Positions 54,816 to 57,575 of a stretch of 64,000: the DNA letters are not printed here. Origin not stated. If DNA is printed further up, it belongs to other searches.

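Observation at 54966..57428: α/β-hydrolase-like domain fused to a PEP-synthase / rifampin-phosphotransferase-like kinase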

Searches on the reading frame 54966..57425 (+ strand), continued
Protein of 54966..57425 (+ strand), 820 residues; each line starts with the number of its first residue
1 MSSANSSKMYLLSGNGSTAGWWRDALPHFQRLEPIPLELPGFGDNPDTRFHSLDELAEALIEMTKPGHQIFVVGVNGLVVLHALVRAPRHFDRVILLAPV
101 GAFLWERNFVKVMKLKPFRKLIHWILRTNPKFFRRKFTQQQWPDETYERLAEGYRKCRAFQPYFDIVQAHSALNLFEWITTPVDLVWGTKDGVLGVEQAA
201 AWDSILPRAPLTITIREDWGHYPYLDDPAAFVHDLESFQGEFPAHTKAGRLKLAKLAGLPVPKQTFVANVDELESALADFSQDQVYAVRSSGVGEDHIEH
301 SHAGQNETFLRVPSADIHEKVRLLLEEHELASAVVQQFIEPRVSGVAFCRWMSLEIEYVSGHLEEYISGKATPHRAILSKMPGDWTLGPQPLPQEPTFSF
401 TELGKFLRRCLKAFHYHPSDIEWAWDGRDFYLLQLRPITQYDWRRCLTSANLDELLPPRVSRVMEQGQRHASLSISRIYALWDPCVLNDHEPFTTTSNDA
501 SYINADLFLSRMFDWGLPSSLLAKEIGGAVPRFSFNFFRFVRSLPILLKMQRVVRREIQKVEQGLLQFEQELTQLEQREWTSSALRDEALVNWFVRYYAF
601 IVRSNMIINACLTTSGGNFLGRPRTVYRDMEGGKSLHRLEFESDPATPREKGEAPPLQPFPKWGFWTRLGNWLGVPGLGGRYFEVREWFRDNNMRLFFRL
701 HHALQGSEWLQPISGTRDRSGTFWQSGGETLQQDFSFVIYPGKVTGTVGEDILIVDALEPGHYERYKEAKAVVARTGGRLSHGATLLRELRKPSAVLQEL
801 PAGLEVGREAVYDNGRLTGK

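Call 14: list_cluster_members(proteins=[P0065, P0070, P0005, P0051])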
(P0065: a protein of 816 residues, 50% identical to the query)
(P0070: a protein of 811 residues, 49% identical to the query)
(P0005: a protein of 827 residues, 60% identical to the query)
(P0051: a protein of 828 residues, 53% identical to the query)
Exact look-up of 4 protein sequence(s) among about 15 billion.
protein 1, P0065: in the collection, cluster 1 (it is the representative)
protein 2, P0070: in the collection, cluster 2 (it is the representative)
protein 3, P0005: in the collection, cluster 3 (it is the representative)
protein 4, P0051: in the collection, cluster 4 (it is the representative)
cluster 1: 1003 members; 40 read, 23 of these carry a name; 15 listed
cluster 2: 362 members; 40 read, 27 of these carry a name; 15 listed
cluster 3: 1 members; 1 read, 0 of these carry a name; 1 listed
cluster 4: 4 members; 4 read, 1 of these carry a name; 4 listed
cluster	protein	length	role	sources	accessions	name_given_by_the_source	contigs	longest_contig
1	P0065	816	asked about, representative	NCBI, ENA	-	-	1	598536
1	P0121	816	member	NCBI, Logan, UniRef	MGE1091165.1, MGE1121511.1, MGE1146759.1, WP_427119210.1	alpha/beta hydrolase [Pseudomonas zeae] | alpha/beta hydrolase n=1 Tax=Pseudomonas zeae TaxID=2745510 RepID=UPI003D01F123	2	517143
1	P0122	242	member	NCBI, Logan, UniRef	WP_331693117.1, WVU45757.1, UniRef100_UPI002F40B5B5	hypothetical protein VY732_29115 [Pseudomonas sp. ZY71] | hypothetical protein n=1 Tax=Pseudomonas sp. ZY71 TaxID=3115647 RepID=UPI002F40B5B5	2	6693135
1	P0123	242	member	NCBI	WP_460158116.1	hypothetical protein [Pseudomonas sp. S3_C06]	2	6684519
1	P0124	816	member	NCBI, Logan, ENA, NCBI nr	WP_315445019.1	alpha/beta fold hydrolase [uncultured Pseudomonas sp.]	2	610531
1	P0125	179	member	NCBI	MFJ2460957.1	hypothetical protein ACIOVC_20825 [Pseudomonas neuropathica]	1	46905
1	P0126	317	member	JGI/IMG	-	hypothetical protein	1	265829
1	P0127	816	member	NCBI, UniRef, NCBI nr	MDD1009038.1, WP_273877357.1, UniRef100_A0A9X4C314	alpha/beta fold hydrolase [Pseudomonas shahriarae] | Alpha/beta fold hydrolase n=1 Tax=Pseudomonas shahriarae TaxID=2745512 ...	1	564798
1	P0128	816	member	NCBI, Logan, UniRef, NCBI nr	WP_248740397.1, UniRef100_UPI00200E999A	alpha/beta fold hydrolase [Pseudomonas sp. MWU12-2029] | alpha/beta fold hydrolase n=1 Tax=Pseudomonas sp. MWU12-2029 TaxID=2927805 ...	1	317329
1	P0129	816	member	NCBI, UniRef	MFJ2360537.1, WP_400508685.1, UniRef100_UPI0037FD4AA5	alpha/beta hydrolase [Pseudomonas fluorescens] | alpha/beta hydrolase n=1 Tax=Pseudomonas fluorescens TaxID=294 RepID=UPI0037FD4AA5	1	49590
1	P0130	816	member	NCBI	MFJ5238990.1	alpha/beta hydrolase [Pseudomonas neuropathica]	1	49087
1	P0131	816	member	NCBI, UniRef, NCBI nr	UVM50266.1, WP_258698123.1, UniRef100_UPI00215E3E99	alpha/beta fold hydrolase [Pseudomonas sp. B21-015] | alpha/beta fold hydrolase n=1 Tax=Pseudomonas sp. B21-015 TaxID=2895473 ...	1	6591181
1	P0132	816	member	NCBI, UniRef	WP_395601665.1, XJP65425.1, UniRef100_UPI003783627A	alpha/beta hydrolase [Pseudomonas sp. A1230] | alpha/beta hydrolase n=1 Tax=Pseudomonas sp. A1230 TaxID=3235106 RepID=UPI003783627A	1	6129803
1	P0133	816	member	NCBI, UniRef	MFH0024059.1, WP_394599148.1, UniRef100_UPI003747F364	alpha/beta hydrolase [Pseudomonas fluorescens] | alpha/beta hydrolase n=1 Tax=Pseudomonas fluorescens TaxID=294 RepID=UPI003747F364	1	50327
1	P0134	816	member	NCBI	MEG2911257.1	MAG: alpha/beta fold hydrolase [Pseudomonas sp.]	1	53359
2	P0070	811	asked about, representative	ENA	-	-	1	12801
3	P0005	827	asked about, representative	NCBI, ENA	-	-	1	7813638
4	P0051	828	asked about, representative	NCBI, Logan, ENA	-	-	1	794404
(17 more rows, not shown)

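Call 17: find_related_loci(query=A1, collection=genome_contigs, flank=8000)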
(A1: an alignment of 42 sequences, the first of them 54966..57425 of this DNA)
Query A1 (820 aa) in genome_contigs; peptide patterns used: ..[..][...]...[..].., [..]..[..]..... (x = any residue, [..] = any of these).
405 stretches matched a pattern; 388 encode a relative of the query (tblastn E <= 1e-3); the best 80 are kept; 80 distinct loci.
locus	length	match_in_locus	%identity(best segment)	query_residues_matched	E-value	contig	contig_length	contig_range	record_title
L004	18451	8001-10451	60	9-817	0e+0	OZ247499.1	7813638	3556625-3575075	MAG: Pirellulaceae bacterium isolate 828c6eb6-e98b-456e-8040-4ab2280a49ec genome assembly, chromosome: 1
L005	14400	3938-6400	57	6-817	0e+0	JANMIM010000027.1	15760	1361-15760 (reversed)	MAG: Bacteroidota bacterium isolate OTE_70_concoct_362_sub OTE_70_k141_4274893, whole genome shotgun sequence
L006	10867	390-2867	57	3-817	0e+0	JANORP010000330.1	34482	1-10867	MAG: Bacteroidota bacterium isolate VAR_4_metabat_163 VAR_4_k141_3236126, whole genome shotgun sequence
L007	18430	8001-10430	55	8-817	0e+0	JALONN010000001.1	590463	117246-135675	MAG: Raineya sp. isolate Prado078 scaffold_0, whole genome shotgun sequence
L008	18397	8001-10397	57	9-809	0e+0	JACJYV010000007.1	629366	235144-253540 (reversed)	MAG: Bacteroidia bacterium isolate HK-STAS-BACT-47 HK-STAS-BACT-47_7, whole genome shotgun sequence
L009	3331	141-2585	57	1-817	0e+0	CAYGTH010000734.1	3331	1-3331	MAG TPA_asm: uncultured Bacteroidia bacterium isolate ERP117304_co3_96 genome assembly, contig: NODE_42857_length_3331_c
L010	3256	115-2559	55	3-817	0e+0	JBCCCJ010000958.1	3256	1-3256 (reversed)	MAG: Bacteroidota bacterium isolate P01_A01_bin.57 k141_333926_length_3256_cov_8.0000, whole genome shotgun sequence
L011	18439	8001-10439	57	1-817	0e+0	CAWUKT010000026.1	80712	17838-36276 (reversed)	MAG: uncultured bacterium isolate SRR17458630_binner123_3_1705322953 genome assembly, contig: ERZ21854009.44, whole geno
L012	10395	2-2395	58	3-801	0e+0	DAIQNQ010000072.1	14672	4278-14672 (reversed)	MAG TPA_asm: Thermonemataceae bacterium isolate CTOTU7332 NODE_5136_length_14672_cov_22.923856, whole genome shotgun seq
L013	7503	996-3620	54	9-818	0e+0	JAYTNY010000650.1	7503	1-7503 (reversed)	MAG: Roseobacter sp. isolate GFS_4015 GFS_4015_649, whole genome shotgun sequence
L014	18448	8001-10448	53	8-817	0e+0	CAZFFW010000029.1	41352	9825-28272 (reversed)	MAG TPA_asm: uncultured Porifericola sp. isolate SRP063590_co1_125 genome assembly, contig: NODE_838_length_41352_cov_9.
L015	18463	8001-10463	52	2-817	0e+0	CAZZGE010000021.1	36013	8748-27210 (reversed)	MAG TPA_asm: uncultured Porifericola sp. isolate binchicken_co8_359 genome assembly, contig: NODE_1342_length_36013_cov_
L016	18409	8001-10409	50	9-818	0e+0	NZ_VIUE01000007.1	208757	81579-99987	Pseudomonas sp. SJZ074 Ga0314241_107, whole genome shotgun sequence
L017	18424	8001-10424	50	2-818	0e+0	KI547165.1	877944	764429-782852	gamma proteobacterium L18 genomic scaffold scaffold00002, whole genome shotgun sequence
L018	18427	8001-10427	50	2-817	0e+0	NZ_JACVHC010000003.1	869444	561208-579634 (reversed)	Pseudomonas anatoliensis strain P141 Seq3, whole genome shotgun sequence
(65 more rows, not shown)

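Call 29: search_solved_structures(query=A1, max_evalue=0.01, show_alignments=0)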
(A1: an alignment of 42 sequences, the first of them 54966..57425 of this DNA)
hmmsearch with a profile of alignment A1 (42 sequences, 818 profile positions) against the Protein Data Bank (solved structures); distinct sequences matched with E-value up to 0.01: 21.
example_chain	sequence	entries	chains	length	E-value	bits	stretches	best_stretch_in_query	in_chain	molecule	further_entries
8a8e_A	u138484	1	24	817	5.3e-14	54.5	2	254-439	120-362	Phosphoenolpyruvate synthase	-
5fbs_A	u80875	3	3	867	4.1e-12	48.2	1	280-438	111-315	Phosphoenolpyruvate synthase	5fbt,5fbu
5hv2_A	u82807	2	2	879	4.3e-12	48.2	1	280-438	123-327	Phosphoenolpyruvate synthase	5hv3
5hv1_A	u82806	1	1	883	4.4e-12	48.1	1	280-438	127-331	Phosphoenolpyruvate synthase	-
2ols_A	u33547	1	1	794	4.8e-11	44.7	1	742-796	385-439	Phosphoenolpyruvate synthase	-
6i8w_A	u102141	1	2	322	9.6e-11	43.7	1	3-247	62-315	Alpha/beta fold hydrolase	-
5hv6_A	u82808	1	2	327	2.4e-09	39.1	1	280-438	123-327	Phosphoenolpyruvate synthase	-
9dae_A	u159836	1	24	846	2.1e-07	32.7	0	270-376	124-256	Phosphoenolpyruvate synthase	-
9goj_A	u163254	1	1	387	2.9e-05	25.6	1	283-443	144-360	Phosphoenolpyruvate synthase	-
8ynw_A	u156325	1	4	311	5.5e-05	24.6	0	3-98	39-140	Poly(3-hydroxybutyrate) depolymerase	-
8ynv_A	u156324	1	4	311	5.7e-05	24.6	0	3-98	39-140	poly(3-hydroxybutyrate) depolymerase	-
4i3f_A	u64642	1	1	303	0.0011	20.3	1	5-100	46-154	serine hydrolase CCSP0084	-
4etw_A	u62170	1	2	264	0.0033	18.8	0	5-242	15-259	Pimelyl-[acyl-carrier protein] methyl ester esterase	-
3bdi_A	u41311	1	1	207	0.0046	18.3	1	174-231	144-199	Uncharacterized protein Ta0194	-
4opm_A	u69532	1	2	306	0.006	17.9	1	3-225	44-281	Lipase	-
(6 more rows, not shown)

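Call 36: predict_structure(alignment_id=A1)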
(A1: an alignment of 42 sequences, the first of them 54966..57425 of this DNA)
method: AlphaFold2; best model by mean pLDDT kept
length: 820 residues; sequences in the alignment: 42
mean_pLDDT: 90.4   pTM: 0.90
mean pLDDT of the five models: 90.4, 89.6, 88.8, 88.6, 86.9
residues with pLDDT >= 90: 578; 70-90: 210; 50-70: 28; < 50: 4
segments of 3 or more residues with pLDDT < 50: 1-3
pLDDT, mean of each block of 10 residues (from residue 1): 69 92 96 97 95 95 97 96 97 96 93 93 96 92 94 95 93 95 95 90 95 94 95 93 92 97 92 89 93 78 80 95 91 93 95 94 85 92 88 91 97 96 96 89 85 87 96 95 95 92 94 94 79 93 95 93 95 95 95 98 95 87 66 66 89 88 90 90 91 94 96 90 69 72 92 84 85 80 79 86 83 90
secondary structure, 60 per line:
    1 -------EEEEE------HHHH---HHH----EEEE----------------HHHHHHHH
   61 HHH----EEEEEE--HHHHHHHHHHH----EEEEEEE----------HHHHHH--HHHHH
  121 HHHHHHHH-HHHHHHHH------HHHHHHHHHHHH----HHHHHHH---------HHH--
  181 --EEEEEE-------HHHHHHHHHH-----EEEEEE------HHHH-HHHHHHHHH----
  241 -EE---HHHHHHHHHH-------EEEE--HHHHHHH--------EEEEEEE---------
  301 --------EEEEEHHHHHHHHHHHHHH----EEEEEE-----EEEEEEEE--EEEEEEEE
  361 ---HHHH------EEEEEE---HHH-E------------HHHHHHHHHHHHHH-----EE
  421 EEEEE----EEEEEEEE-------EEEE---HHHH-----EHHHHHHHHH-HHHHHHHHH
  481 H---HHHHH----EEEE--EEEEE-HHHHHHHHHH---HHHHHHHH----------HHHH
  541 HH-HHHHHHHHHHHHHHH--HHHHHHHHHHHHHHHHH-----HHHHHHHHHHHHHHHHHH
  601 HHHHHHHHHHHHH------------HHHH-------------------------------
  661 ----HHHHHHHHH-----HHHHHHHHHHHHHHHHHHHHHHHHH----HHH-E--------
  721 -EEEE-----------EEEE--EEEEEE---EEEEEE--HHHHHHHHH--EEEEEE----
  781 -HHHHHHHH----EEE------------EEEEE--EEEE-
elements in order (helices of 4 or more, strands of 3 or more residues): E8-12 H19-22 E33-36 H53-63 E68-73 H76-86 E91-97 H108-113 H116-128 H130-137 H144-155 H160-166 E183-188 H196-205 E211-216 H223-226 H228-236 H247-256 E264-267 H270-276 E285-291 E309-313 H314-327 E332-337 E343-350 E353-360 H364-367 E374-379 H400-413 E419-425 E430-437 E445-448 H452-455 H462-470 H472-481 H485-489 E494-497 E500-504 H506-515 H519-526 H537-542 H544-558 H561-577 H583-613 H626-629 H665-673 H679-703 E722-725 E737-740 E743-748 E752-757 H760-768 E771-776 H782-789 E794-796 E809-813 E816-819
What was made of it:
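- Checked: The AlphaFold2 model is confident (pLDDT 90.4, pTM 0.90; call 36).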

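Call 38: fold_search(model_id=the predicted structure, library=pdb)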
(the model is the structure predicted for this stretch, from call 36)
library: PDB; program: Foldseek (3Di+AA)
matches with E <= 10: 1469; with E <= 0.001: 973
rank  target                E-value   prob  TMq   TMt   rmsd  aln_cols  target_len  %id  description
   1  5hv1                  1.9e-16  1.00  0.25  0.24  16.0       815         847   14  Rifampin phosphotransferase in complex with AMPPNP and rifampin from Listeria monocytogenes (released 2016-03-30)
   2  5hv3                  1.3e-15  1.00  0.23  0.23  22.0       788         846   14  Rifampin phosphotransferase G527Y mutant in complex with AMPPNP from Listeria monocytogenes (released 2016-03-30)
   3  5hv2                  1.5e-15  1.00  0.21  0.21  22.2       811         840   14  Rifampin phosphotransferase G527Y mutant from Listeria monocytogenes (released 2016-03-30)
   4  5fbs                  1.8e-14  1.00  0.22  0.23  18.3       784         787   14  Crystal structure of rifampin phosphotransferase RPH-Lm from Listeria monocytogenes in complex with ADP and magnesium (released 2016-01-13)
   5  5fbt                  4.8e-12  1.00  0.24  0.25  17.1       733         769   13  Crystal structure of rifampin phosphotransferase RPH-Lm from Listeria monocytogenes in complex with rifampin (released 2015-12-30)
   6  7ukb                  1.9e-09  1.00  0.24  0.67   4.5       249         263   18  Ancestral reconstruction of a plant alpha/beta-hydrolase (released 2023-04-05)
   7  6xfo_A                2.2e-09  1.00  0.24  0.66   4.7       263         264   19  Orthorhombic crystal form of Striga hermonthica Dwarf14 (ShD14) (released 2020-06-24)
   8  6azc_A                2.5e-09  1.00  0.25  0.70   3.5       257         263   17  Crystal structure of Physcomitrella patens KAI2-like E S166A (released 2019-02-06)
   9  8dvc_E                2.9e-09  1.00  0.26  0.71   3.5       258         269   14  Receptor ShHTL5 from Striga hermonthica in complex with strigolactone agonist GR24 (released 2023-06-14)
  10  6atx                  4.4e-09  1.00  0.24  0.67   4.5       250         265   18  Crystal structure of Physcomitrella patens KAI2-like C (released 2019-02-06)
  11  6xfo_B                4.4e-09  1.00  0.24  0.66   4.6       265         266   18  Orthorhombic crystal form of Striga hermonthica Dwarf14 (ShD14) (released 2020-06-24)
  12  4l0c_F                4.6e-09  1.00  0.20  0.60   6.3       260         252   20  Crystal structure of the N-Fopmylmaleamic acid deformylase Nfo(S94A) from Pseudomonas putida S16 (released 2014-06-04)
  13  8vd3_B                5.4e-09  1.00  0.25  0.71   4.3       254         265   18  Crystal Structure of D14 from Arabidopsis thaliana (released 2024-07-31)
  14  21dl_A                5.4e-09  1.00  0.23  0.58   5.6       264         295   19  Crystal structure of de novo designed esterase RPA1511-5221 (released 2026-04-01)
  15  8vd3_A                5.7e-09  1.00  0.25  0.72   3.7       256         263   18  Crystal Structure of D14 from Arabidopsis thaliana (released 2024-07-31)
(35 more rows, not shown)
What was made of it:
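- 54987..55685 (+): Alpha/beta-hydrolase-fold domain with helical lid (residues about 8-240). Foldseek TM about 0.7 to D14/KAI2/BioH (call 38).
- Closest known: Rifampin phosphotransferase RPH. Same: It is the best whole-model Foldseek hit (call 38).
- Checked: The best Foldseek match for the whole model is Listeria rifampin phosphotransferase 5HV1 (E 1.9e-16; call 38).
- The best whole-model structural match is RPH-Lm (call 38).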

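Call 96: search_dna_similar(query=window:54966-57425:+, collection=plasmids, mode=protein, max_rows=12)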
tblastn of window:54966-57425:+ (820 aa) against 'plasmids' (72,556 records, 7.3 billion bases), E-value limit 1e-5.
Records with a match: 21; places in all: 22; records where one place covers at least 80% of the query: 4.
Best place of each record, by identity: <60% 21.
By first word of the organism name: Burkholderia 4; Tritonibacter 3; Haladaptatus 2; Halorubrum 1; Ruegeria 1; Ilyobacter 1; Natrinema 1; Roseinatronobacter 1; Haloarcula 1; Halocatena 1; and 5 more.
By predicted mobility (MOB-suite, as given by PLSDB): non-mobilizable 21.
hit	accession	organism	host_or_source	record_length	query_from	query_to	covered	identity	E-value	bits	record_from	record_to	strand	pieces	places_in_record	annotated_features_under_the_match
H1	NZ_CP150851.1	Burkholderia pyrrocinia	-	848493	2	818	100%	49.8%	0e+0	727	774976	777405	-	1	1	PEP-utilizing enzyme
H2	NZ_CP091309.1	Burkholderia pyrrocinia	-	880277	2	818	100%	49.4%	0e+0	725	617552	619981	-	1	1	PEP-utilizing enzyme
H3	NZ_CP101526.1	Burkholderia arboris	mixed culture,soil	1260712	9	818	99%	49.8%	0e+0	727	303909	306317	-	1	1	none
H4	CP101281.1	Burkholderia sp. FXe9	bacteria,soil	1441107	9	818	99%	46.8%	9e-141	716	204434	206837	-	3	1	none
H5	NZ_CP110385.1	Tritonibacter mobilis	-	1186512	287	484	24%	29.9%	6e-11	74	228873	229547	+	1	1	record has no annotation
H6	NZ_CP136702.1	Tritonibacter scottomollicae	Macrocystis pyrifera gametophyte,Whole ...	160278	287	484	24%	29.5%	5e-11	74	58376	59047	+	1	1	PEP/pyruvate-binding domain-containing protein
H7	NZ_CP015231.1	Tritonibacter mobilis F1926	cell culture,seawater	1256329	287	484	24%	29.5%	3e-10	72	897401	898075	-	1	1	record has no annotation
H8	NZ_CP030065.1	Halorubrum sp. PV6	salt water,water sample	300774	271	484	26%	25.6%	4e-6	59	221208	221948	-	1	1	PEP/pyruvate-binding domain-containing protein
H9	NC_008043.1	Ruegeria sp. TM1040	-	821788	287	484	24%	27.5%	3e-9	69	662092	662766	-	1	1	PEP/pyruvate-binding domain-containing protein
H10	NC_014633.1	Ilyobacter polytropus DSM 2926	marine mud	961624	261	439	22%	30.2%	5e-8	65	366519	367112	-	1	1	PEP/pyruvate-binding domain-containing protein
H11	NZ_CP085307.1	Haladaptatus pallidirubidus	cell culture,saline soil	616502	271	439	21%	31.6%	1e-11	77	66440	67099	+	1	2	PEP/pyruvate-binding domain-containing protein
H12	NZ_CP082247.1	Natrinema sp. SYSU A 869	cell culture,salt lake sediment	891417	271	439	19%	34.2%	3e-7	82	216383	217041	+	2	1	none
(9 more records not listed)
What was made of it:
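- Plasmid matches covering most of the protein are limited to large non-mobilizable Burkholderia replicons (call 96).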
